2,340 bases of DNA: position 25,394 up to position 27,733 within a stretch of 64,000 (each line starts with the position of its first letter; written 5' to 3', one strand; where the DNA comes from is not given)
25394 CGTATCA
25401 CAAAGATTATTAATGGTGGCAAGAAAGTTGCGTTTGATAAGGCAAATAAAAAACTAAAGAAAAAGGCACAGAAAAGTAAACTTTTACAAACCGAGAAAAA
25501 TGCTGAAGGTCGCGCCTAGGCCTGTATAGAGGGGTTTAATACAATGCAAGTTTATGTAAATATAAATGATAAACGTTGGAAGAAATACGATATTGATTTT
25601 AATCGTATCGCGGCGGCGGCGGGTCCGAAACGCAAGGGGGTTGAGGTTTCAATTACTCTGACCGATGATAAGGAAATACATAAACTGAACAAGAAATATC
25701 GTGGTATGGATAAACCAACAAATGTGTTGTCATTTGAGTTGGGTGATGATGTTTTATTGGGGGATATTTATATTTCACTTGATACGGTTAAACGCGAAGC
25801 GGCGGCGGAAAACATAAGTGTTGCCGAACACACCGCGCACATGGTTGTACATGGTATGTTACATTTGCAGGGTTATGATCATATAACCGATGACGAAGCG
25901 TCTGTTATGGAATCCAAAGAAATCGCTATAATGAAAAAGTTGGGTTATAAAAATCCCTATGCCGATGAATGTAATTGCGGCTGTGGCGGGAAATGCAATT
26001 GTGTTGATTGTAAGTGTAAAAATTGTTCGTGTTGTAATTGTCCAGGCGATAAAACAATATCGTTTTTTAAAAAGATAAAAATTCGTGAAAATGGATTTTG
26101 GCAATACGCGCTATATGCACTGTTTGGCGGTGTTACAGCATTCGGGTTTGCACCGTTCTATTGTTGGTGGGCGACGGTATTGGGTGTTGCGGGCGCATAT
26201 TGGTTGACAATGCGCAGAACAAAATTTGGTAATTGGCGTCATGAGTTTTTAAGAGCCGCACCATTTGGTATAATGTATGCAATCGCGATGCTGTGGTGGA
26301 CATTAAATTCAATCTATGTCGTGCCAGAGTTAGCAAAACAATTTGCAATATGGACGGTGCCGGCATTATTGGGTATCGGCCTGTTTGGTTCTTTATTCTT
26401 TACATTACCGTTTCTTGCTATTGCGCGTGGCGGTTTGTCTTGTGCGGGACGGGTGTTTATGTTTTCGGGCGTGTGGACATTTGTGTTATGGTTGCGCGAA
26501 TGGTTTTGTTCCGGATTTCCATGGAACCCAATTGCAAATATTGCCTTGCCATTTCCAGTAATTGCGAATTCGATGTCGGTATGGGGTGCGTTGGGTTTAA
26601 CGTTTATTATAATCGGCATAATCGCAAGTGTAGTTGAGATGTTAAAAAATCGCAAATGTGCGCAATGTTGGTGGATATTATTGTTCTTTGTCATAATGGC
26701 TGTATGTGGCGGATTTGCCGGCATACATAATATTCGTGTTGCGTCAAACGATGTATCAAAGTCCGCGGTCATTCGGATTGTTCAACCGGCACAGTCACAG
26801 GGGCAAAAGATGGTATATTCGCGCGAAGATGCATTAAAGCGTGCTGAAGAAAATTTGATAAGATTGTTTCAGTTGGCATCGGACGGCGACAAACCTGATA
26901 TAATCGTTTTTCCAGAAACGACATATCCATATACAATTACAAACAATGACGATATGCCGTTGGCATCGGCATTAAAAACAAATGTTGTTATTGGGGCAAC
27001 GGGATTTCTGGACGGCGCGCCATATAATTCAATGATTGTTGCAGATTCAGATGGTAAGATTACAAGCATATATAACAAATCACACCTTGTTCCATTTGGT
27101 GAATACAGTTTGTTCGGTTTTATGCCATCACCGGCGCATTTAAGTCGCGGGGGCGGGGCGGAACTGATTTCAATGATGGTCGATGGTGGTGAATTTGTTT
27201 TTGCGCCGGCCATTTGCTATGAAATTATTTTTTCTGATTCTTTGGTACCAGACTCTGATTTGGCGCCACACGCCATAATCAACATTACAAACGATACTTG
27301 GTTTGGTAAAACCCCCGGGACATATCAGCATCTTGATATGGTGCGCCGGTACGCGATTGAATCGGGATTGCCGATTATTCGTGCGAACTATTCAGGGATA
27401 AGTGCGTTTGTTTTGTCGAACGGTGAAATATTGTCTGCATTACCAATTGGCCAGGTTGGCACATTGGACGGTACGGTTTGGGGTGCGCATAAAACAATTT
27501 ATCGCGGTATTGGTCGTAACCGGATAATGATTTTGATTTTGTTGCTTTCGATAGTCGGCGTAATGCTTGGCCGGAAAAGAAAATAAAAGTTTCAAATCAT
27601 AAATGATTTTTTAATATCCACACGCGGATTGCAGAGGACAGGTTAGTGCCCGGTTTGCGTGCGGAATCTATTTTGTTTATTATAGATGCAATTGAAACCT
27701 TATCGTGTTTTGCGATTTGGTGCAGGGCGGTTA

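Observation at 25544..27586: Single ORF fusing YbeY (rRNA maturation RNase) to apolipoprotein N-acyltransferase Lnt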

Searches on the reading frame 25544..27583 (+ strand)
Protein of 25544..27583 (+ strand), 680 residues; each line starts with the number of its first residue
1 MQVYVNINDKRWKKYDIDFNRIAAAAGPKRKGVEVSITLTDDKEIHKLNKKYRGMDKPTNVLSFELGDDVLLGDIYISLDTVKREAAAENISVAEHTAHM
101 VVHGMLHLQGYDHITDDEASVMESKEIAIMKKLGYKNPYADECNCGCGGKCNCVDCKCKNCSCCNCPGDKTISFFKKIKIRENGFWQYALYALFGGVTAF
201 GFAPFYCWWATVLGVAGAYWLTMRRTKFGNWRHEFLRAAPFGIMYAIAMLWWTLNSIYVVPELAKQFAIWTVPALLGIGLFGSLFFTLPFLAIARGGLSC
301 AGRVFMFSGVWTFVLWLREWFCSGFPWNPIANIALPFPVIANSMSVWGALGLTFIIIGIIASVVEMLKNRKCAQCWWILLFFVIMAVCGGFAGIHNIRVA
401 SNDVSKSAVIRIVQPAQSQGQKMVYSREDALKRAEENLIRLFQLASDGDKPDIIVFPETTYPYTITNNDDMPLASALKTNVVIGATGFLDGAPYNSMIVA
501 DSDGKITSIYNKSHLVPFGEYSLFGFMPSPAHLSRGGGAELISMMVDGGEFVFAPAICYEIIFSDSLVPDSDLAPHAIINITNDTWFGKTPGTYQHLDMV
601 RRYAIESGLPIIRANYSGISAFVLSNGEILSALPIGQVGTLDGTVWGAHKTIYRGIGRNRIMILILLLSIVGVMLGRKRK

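Call 3: search_protein_families(library=pfam, proteins=[window:25544-27583:+], max_evalue=0.01)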
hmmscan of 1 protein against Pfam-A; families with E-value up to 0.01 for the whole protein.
window:25544-27583:+ (680 aa): 3 families
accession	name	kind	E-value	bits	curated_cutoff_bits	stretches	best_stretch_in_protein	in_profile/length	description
PF02130.23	YbeY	-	1.6e-35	122.3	25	1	30-133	25-129/129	Endoribonuclease YbeY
PF00795.27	CN_hydrolase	-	2.1e-20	73.6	23.2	1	445-641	28-242/256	Carbon-nitrogen hydrolase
PF20154.4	LNT_N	-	2.5e-17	64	27.1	1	195-358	2-155/159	Apolipoprotein N-acyltransferase N-terminal domain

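Call 4: search_protein_families(library=ncbifam, proteins=[window:25544-27583:+], max_evalue=0.01)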
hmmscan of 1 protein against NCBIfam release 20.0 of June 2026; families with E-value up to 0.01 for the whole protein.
window:25544-27583:+ (680 aa): 5 families
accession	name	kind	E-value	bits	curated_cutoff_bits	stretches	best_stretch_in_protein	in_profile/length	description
TIGR00546.1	lnt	equivalog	2.7e-64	217.8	132.9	1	241-629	1-395/395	apolipoprotein N-acyltransferase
TIGR00043.2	TIGR00043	equivalog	5.1e-38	130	45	1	19-136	14-145/146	rRNA maturation RNase YbeY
NF010570.0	PRK13963.1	equivalog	2.7e-29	102.3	274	1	34-140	151-261/261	rRNA maturation RNase YbeY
NF008934.0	PRK12291.1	equivalog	1.5e-14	54.1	427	1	353-591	153-377/419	apolipoprotein N-acyltransferase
TIGR03381.1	agmatine_aguB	equivalog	0.0089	15.4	410.25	0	478-515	77-116/279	N-carbamoylputrescine amidase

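Call 6: find_homologous_proteins(query=window:25544-27583:+, max_evalue=1e-10)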
Query window:25544-27583:+ (680 aa): 863 proteins with E <= 1e-10 among 8000 candidates; the best 120 are listed.
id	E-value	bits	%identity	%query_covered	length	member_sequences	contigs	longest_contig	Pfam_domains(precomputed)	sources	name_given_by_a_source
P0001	0.0e+0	1597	100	100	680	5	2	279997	PF20154.5,PF02130.25,PF00795.28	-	-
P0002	0.0e+0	1546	96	100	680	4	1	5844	PF20154.5,PF02130.25,PF00795.28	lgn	-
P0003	0.0e+0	1383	85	100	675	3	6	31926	PF20154.5,PF02130.25,PF00795.28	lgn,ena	-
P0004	0.0e+0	1366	86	99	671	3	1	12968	PF20154.5,PF02130.25,PF00795.28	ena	-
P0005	0.0e+0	1257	79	100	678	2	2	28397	PF20154.5,PF02130.25,PF00795.28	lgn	-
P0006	0.0e+0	1255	78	100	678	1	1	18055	PF20154.5,PF02130.25,PF00795.28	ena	-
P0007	0.0e+0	1251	78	100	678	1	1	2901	PF20154.5,PF02130.25,PF00795.28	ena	-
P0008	0.0e+0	1247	78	100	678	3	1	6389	PF20154.5,PF02130.25,PF00795.28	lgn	-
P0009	0.0e+0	1246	78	99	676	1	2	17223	PF20154.5,PF02130.25,PF00795.28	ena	-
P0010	0.0e+0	1243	78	100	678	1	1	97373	PF20154.5,PF02130.25,PF00795.28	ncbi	-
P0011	0.0e+0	1234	77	100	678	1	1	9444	PF20154.5,PF02130.25,PF00795.28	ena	-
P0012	0.0e+0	1225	76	100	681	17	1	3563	PF20154.5,PF02130.25,PF00795.28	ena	-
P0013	0.0e+0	1221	77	99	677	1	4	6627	PF20154.5,PF02130.25,PF00795.28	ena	-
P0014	0.0e+0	1213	77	100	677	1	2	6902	PF20154.5,PF02130.25,PF00795.28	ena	-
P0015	0.0e+0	1212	75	100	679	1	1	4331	PF20154.5,PF02130.25,PF00795.28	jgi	-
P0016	0.0e+0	1210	76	100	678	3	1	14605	PF20154.5,PF02130.25,PF00795.28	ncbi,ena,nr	ncbi:MAG: apolipoprotein N-acyltransferase [Alphaproteobacteria bacterium]|nr:apolipoprotein N-acylt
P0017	0.0e+0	1209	75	100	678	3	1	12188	PF20154.5,PF02130.25,PF00795.28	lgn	-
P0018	0.0e+0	1190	77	99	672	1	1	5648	PF20154.5,PF02130.25,PF00795.28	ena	-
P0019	0.0e+0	1187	76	99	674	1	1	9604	PF20154.5,PF02130.25,PF00795.28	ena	-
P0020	0.0e+0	1187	76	99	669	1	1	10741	PF20154.5,PF02130.25,PF00795.28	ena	-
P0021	0.0e+0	1184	75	99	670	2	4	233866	PF20154.5,PF02130.25,PF00795.28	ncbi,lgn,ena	-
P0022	0.0e+0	1182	76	99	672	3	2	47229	PF20154.5,PF02130.25,PF00795.28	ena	-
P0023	0.0e+0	1180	77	99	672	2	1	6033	PF20154.5,PF02130.25,PF00795.28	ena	-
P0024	0.0e+0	1179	77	99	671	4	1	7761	PF20154.5,PF02130.25,PF00795.28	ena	-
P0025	0.0e+0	1170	74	100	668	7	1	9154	PF20154.5,PF02130.25,PF00795.28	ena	-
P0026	0.0e+0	1167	75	99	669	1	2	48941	PF20154.5,PF02130.25,PF00795.28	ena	-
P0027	0.0e+0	1166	75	99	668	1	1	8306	PF20154.5,PF02130.25,PF00795.28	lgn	-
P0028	0.0e+0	1164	74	99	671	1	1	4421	PF20154.5,PF02130.25,PF00795.28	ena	-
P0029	0.0e+0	1164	75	99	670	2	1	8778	PF20154.5,PF02130.25,PF00795.28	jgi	-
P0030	0.0e+0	1160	75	99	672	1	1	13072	PF20154.5,PF02130.25,PF00795.28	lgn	-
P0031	0.0e+0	1159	74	99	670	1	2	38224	PF20154.5,PF02130.25,PF00795.28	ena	-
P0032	0.0e+0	1158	74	99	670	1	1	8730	PF20154.5,PF02130.25,PF00795.28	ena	-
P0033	0.0e+0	1157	74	99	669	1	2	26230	PF20154.5,PF02130.25,PF00795.28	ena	-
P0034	0.0e+0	1156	74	99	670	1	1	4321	PF20154.5,PF02130.25,PF00795.28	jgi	-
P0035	0.0e+0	1142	73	99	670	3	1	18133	PF20154.5,PF02130.25,PF00795.28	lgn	-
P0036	0.0e+0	1139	73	99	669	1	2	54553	PF20154.5,PF02130.25,PF00795.28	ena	-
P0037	0.0e+0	1137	74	97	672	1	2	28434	PF20154.5,PF02130.25,PF00795.28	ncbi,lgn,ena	-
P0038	0.0e+0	1135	73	100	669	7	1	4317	PF20154.5,PF02130.25,PF00795.28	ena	-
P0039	0.0e+0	1135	72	99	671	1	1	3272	PF20154.5,PF02130.25,PF00795.28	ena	-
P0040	0.0e+0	1127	73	99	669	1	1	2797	PF20154.5,PF02130.25,PF00795.28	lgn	-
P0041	0.0e+0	1127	72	99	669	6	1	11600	PF20154.5,PF02130.25,PF00795.28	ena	-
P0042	0.0e+0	1123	72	99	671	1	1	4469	PF20154.5,PF02130.25,PF00795.28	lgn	-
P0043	0.0e+0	1120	73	99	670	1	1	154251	PF20154.5,PF02130.25,PF00795.28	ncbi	-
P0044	0.0e+0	1115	73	99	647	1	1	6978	PF20154.5,PF02130.25,PF00795.28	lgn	-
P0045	0.0e+0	1114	71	100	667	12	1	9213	PF20154.5,PF02130.25,PF00795.28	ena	-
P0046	0.0e+0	1113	73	99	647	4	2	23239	PF20154.5,PF02130.25,PF00795.28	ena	-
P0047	0.0e+0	1111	71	100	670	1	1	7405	PF20154.5,PF02130.25,PF00795.28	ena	-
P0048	0.0e+0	1110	72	99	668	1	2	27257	PF20154.5,PF02130.25,PF00795.28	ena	-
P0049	0.0e+0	1106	71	99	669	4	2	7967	PF20154.5,PF02130.25,PF00795.28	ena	-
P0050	0.0e+0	1098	74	91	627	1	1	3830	PF20154.5,PF02130.25,PF00795.28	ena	-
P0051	0.0e+0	1096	70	99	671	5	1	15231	PF20154.5,PF02130.25,PF00795.28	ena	-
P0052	0.0e+0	1088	70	99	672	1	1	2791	PF20154.5,PF02130.25,PF00795.28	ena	-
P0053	9.3e-280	948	62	100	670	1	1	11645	PF20154.5,PF02130.25,PF00795.28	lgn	-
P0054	1.6e-278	944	62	97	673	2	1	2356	PF20154.5,PF02130.25,PF00795.28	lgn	-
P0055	3.9e-275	933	73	82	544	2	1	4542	PF20154.5,PF02130.25,PF00795.28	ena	-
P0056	3.3e-272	923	62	99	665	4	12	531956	PF20154.5,PF02130.25,PF00795.28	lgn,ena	-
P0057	1.0e-270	918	61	99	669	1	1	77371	PF20154.5,PF02130.25,PF00795.28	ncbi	-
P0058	1.2e-270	918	61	100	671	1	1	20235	PF20154.5,PF02130.25,PF00795.28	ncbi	-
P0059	3.4e-269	913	60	100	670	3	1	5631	PF20154.5,PF02130.25,PF00795.28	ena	-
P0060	3.9e-268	910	60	100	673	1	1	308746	PF20154.5,PF02130.25,PF00795.28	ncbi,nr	ncbi:MAG: apolipoprotein N-acyltransferase [Muribaculaceae bacterium]|nr:apolipoprotein N-acyltransf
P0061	4.1e-268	910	61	100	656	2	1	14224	PF20154.5,PF02130.25,PF00795.28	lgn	-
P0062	8.6e-268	909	59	100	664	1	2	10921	PF20154.5,PF02130.25,PF00795.28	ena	-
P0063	2.0e-267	907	60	100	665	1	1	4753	PF20154.5,PF02130.25,PF00795.28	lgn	-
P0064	2.1e-267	907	61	98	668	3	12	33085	PF20154.5,PF02130.25,PF00795.28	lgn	-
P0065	2.7e-267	907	62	100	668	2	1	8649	PF20154.5,PF02130.25,PF00795.28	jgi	-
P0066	4.2e-267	906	62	100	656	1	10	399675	PF20154.5,PF02130.25,PF00795.28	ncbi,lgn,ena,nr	ncbi:MAG: apolipoprotein N-acyltransferase [Alphaproteobacteria bacterium]|nr:apolipoprotein N-acylt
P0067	4.8e-267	906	61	99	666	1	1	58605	PF20154.5,PF02130.25,PF00795.28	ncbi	-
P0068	7.1e-267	906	60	96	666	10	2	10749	PF20154.5,PF02130.25,PF00795.28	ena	-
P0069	1.2e-266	905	59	100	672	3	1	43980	PF20154.5,PF02130.25,PF00795.28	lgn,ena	-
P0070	1.3e-266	905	61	99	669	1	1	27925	PF20154.5,PF02130.25,PF00795.28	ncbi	-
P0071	2.3e-266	904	60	100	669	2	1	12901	PF20154.5,PF02130.25,PF00795.28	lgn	-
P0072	1.9e-265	901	59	100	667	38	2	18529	PF20154.5,PF02130.25,PF00795.28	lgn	-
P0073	4.7e-265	900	58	100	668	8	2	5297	PF20154.5,PF02130.25,PF00795.28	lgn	-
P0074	4.8e-265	900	60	99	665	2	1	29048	PF20154.5,PF02130.25,PF00795.28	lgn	-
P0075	9.0e-265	899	57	100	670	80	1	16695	PF20154.5,PF02130.25,PF00795.28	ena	-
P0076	1.4e-264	898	59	100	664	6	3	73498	PF20154.5,PF02130.25,PF00795.28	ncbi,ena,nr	ncbi:MAG: apolipoprotein N-acyltransferase [Alphaproteobacteria bacterium]|nr:apolipoprotein N-acylt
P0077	1.9e-264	898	60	98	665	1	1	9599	PF20154.5,PF02130.25,PF00795.28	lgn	-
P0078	5.2e-264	896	60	100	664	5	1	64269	PF20154.5,PF02130.25,PF00795.28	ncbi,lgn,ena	-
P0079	9.8e-264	895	58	100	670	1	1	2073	PF20154.5,PF02130.25,PF00795.28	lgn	-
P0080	1.9e-263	894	60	100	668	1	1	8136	PF20154.5,PF02130.25,PF00795.28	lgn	-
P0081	2.4e-263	894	59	100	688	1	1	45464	PF20154.5,PF02130.25,PF00795.28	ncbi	-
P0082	3.0e-263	894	59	100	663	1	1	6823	PF20154.5,PF02130.25,PF00795.28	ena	-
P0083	3.7e-263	893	58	100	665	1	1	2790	PF20154.5,PF02130.25,PF00795.28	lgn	-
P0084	6.3e-263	893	59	100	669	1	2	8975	PF20154.5,PF02130.25,PF00795.28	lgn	-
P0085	9.0e-263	892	60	100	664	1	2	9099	PF20154.5,PF02130.25,PF00795.28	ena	-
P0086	1.2e-262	892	58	100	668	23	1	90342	PF20154.5,PF02130.25,PF00795.28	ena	-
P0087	1.9e-262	891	59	100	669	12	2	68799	PF20154.5,PF02130.25,PF00795.28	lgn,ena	-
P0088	2.0e-262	891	60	98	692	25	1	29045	PF20154.5,PF02130.25,PF00795.28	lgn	-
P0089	3.7e-262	890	59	100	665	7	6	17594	PF20154.5,PF02130.25,PF00795.28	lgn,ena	-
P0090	4.3e-262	890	58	100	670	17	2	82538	PF20154.5,PF02130.25,PF00795.28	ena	-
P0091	4.4e-262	890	59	99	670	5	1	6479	PF20154.5,PF02130.25,PF00795.28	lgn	-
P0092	5.5e-262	889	60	100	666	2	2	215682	PF20154.5,PF02130.25,PF00795.28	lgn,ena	-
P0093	5.9e-262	889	59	100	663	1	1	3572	PF20154.5,PF02130.25,PF00795.28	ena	-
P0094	6.0e-262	889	59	100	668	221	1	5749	PF20154.5,PF02130.25,PF00795.28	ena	-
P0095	6.1e-262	889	58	99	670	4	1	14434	PF20154.5,PF02130.25,PF00795.28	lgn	-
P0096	1.4e-261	888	59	100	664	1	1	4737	PF20154.5,PF02130.25,PF00795.28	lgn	-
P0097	3.5e-261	887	60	99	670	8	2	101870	PF20154.5,PF02130.25,PF00795.28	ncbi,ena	-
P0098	3.8e-261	887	60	100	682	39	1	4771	PF20154.5,PF02130.25,PF00795.28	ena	-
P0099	3.9e-261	887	58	100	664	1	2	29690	PF20154.5,PF02130.25,PF00795.28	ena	-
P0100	4.2e-261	887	59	98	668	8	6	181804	PF20154.5,PF02130.25,PF00795.28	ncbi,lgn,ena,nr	ncbi:MAG: apolipoprotein N-acyltransferase [Alphaproteobacteria bacterium]|nr:apolipoprotein N-acylt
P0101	4.8e-261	886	60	100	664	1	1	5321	PF20154.5,PF02130.25,PF00795.28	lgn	-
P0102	5.6e-261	886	58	100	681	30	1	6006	PF20154.5,PF02130.25,PF00795.28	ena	-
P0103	5.8e-261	886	59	100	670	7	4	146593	PF20154.5,PF02130.25,PF00795.28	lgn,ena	-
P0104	6.5e-261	886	59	100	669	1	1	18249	PF20154.5,PF02130.25,PF00795.28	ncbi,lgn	-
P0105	6.6e-261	886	59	100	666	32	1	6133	PF20154.5,PF02130.25,PF00795.28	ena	-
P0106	7.3e-261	886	59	100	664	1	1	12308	PF20154.5,PF02130.25,PF00795.28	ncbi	-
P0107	7.9e-261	886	59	100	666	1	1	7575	PF20154.5,PF02130.25,PF00795.28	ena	-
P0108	9.4e-261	885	59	100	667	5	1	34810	PF20154.5,PF02130.25,PF00795.28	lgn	-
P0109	1.6e-260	885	59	100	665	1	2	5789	PF20154.5,PF02130.25,PF00795.28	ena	-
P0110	1.9e-260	884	59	100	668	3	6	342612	PF20154.5,PF02130.25,PF00795.28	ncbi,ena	-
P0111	2.1e-260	884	59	100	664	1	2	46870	PF20154.5,PF02130.25,PF00795.28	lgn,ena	-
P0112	2.2e-260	884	58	100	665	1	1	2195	PF20154.5,PF02130.25,PF00795.28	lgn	-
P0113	4.2e-260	883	59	100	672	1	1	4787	PF20154.5,PF02130.25,PF00795.28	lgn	-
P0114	5.2e-260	883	57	100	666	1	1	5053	PF20154.5,PF02130.25,PF00795.28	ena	-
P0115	5.7e-260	883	57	100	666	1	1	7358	PF20154.5,PF02130.25,PF00795.28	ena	-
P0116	5.9e-260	883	59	100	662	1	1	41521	PF20154.5,PF02130.25,PF00795.28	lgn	-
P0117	1.2e-259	882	59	100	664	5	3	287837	PF20154.5,PF02130.25,PF00795.28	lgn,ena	-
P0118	1.7e-259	881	59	98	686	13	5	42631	PF20154.5,PF02130.25,PF00795.28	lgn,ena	-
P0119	2.1e-259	881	59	100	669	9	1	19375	PF20154.5,PF02130.25,PF00795.28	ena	-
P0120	2.9e-259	880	59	100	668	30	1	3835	PF20154.5,PF02130.25,PF00795.28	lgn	-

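Call 11: find_related_loci(query=A1, collection=genome_contigs, flank=10000)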
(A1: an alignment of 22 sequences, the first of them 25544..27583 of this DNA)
Query A1 (680 aa) in genome_contigs; peptide patterns used: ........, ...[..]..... (x = any residue, [..] = any of these).
599 stretches matched a pattern (row limit reached: there are more); 597 encode a relative of the query (tblastn E <= 1e-3); the best 80 are kept; 80 distinct loci.
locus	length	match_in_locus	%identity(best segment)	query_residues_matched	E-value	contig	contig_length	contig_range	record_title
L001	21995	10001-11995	57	1-678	0e+0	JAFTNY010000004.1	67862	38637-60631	MAG: Alphaproteobacteria bacterium isolate RGIG3991 Roe_deer_Cecum-4__c58001, whole genome shotgun sequence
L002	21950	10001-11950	57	1-668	0e+0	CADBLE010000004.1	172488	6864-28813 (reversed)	MAG: uncultured proteobacterium isolate RUG14070 genome assembly, contig: RUG14070_asm_4, whole genome shotgun sequence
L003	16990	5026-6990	56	1-669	0e+0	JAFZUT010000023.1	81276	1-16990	MAG: Alphaproteobacteria bacterium isolate RGIG8116 Water_buffalos_Rumen-3__c1688562, whole genome shotgun sequence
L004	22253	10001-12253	58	1-680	0e+0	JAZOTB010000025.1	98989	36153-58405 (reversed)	MAG: Candidatus Enterousia sp. isolate T1900045541_YK20190235.MAGScoT_cleanbin_000047 SGB_7810_k141_3691844, whole genom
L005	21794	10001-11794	42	1-675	4e-151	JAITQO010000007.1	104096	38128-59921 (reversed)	MAG: Rickettsiales bacterium isolate Roe453_bin100 k119_3248516, whole genome shotgun sequence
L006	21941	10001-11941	35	3-662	4e-108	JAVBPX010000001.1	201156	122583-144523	MAG: Alphaproteobacteria bacterium isolate EPI_MAG_00150 c_000009765220, whole genome shotgun sequence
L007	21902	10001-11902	29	1-642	2e-75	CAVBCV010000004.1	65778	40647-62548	Lachnospiraceae bacterium isolate H07603-L1_cleanbin_000017 genome assembly, contig: Spades_H07603-L1_contig_247, whole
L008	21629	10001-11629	32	159-667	7e-54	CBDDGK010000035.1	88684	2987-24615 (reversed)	MAG: Neorhizobium sp. isolate b4dd5b18-a870-4615-8a69-3f8bc194a849 genome assembly, contig: contig_35, whole genome shot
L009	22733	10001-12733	30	31-657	3e-51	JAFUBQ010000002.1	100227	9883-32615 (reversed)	MAG: Alphaproteobacteria bacterium isolate RGIG4347 Roe_deer_Jejunum-1__c70, whole genome shotgun sequence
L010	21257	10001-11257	36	241-645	9e-54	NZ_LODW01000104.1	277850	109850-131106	Rhizobium hidalgonense strain FH14 Scaffold6_1, whole genome shotgun sequence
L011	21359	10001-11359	32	241-680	2e-50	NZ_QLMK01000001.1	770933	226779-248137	Falsochrobactrum ovis strain DSM 26720 Ga0215710_101, whole genome shotgun sequence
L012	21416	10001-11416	32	229-678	9e-50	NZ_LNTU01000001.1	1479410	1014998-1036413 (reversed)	Paramesorhizobium deserti strain A-3-E Scaffold1, whole genome shotgun sequence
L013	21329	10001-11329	31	241-670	3e-49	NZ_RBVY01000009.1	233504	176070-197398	Nitratireductor alexandrii strain Z3-1 Scaffold9, whole genome shotgun sequence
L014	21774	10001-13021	33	33-657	5e-49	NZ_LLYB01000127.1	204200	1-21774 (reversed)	Bradyrhizobium lablabi strain CCBAU 23086 scaffold91, whole genome shotgun sequence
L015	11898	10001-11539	31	186-680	2e-48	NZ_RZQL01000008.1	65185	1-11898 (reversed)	Mesorhizobium sp. M7A.F.Ca.US.006.01.1.1 NODE_8_length_65185_cov_4.03428, whole genome shotgun sequence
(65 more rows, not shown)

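Call 16: search_protein_representatives(protein=window:25544-27583:+)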
Query: 680 residues. Proteins with E-value up to 0.001 (for the whole library): 38498; up to 1e-10: 15608; up to 1e-30: 670. The best 150 are listed.
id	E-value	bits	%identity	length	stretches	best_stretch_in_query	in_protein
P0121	7.3e-243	824.6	57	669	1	1-677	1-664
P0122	1.9e-165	568.6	47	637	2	191-671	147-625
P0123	6.5e-165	566.9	51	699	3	186-679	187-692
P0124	2.1e-154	532.2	54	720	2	190-672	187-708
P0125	4.0e-143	494.9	53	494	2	184-506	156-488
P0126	1.9e-142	492.6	48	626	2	192-679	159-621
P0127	5.2e-113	395.3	55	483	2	433-678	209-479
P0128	2.4e-101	356.8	60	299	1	387-671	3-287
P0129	1.6e-95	337.6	39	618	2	186-671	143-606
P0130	3.9e-83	296.6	56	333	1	254-522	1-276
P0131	6.0e-83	296.0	45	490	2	193-540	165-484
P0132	6.6e-81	289.2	69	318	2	1-143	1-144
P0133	9.0e-77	275.6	41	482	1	194-679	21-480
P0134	6.2e-75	269.5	51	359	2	190-419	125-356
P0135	5.3e-72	259.8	46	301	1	185-453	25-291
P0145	7.5e-59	216.3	34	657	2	31-140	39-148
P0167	3.6e-44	167.8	33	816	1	187-680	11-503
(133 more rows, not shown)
